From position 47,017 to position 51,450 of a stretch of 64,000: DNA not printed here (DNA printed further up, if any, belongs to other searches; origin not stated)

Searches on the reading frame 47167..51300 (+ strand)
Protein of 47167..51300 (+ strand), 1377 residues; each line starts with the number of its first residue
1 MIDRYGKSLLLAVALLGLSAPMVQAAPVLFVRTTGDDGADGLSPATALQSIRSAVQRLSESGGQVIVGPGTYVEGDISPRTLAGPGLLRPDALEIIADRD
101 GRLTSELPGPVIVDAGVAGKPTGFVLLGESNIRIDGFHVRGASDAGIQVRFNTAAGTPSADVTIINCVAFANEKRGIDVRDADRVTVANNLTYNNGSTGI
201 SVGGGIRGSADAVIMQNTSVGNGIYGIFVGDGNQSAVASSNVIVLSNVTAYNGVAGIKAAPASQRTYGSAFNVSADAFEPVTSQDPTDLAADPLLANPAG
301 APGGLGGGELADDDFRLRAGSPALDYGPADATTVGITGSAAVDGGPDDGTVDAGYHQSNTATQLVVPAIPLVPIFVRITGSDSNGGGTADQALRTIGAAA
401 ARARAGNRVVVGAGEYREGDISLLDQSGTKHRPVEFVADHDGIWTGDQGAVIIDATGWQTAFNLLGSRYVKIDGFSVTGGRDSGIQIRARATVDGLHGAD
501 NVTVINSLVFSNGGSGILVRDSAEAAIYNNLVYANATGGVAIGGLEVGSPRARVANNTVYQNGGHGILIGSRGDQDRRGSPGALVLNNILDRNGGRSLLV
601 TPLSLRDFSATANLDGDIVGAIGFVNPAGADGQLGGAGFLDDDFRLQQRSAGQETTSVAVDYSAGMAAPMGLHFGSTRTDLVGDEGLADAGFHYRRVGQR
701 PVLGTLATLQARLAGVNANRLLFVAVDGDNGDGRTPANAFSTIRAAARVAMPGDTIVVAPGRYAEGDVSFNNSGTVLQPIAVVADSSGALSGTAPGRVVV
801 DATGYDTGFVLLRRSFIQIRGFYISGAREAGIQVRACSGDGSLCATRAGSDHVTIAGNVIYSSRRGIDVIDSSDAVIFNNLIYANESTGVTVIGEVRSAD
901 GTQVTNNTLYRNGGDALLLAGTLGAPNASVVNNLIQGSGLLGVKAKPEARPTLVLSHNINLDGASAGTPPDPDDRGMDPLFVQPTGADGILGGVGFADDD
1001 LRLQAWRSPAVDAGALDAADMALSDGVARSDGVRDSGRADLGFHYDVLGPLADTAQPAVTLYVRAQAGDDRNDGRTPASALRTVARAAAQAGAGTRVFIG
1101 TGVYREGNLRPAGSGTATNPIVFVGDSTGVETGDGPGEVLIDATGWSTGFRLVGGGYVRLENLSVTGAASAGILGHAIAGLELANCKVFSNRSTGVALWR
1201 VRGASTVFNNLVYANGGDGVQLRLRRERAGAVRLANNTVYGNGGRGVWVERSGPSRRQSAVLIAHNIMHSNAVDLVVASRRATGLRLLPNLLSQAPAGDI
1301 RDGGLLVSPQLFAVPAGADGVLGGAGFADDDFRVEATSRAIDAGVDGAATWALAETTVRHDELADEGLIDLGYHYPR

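Call 15: search_protein_families(library=pfam, proteins=[window:47167-51300:+], max_evalue=0.001)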
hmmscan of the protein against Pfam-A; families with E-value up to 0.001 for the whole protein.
window:47167-51300:+ (1377 aa): 6 families
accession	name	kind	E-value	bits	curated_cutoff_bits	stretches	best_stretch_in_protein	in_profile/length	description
PF13229.12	Beta_helix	-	5.3e-44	150.1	25.9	5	1147-1272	23-138/158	Right handed beta helix region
PF05048.19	NosD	-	2.3e-26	93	23.6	4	109-244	26-142/212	Periplasmic copper-binding protein (NosD)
PF07602.17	DUF1565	-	5.5e-15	55.8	20.3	2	1067-1243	2-169/257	Protein of unknown function (DUF1565)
PF12708.12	Pect-lyase_RHGA_epim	-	2.4e-07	31.2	27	0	130-243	103-205/213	Rhamnogalacturonase A/epimerase, pectate lyase-like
PF14592.12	Chondroitinas_B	-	5e-07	29.5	24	0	743-791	7-55/426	Chondroitinase B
PF08480.16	Disaggr_assoc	-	9.1e-05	22.9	22.6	0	874-915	3-48/194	Disaggregatase related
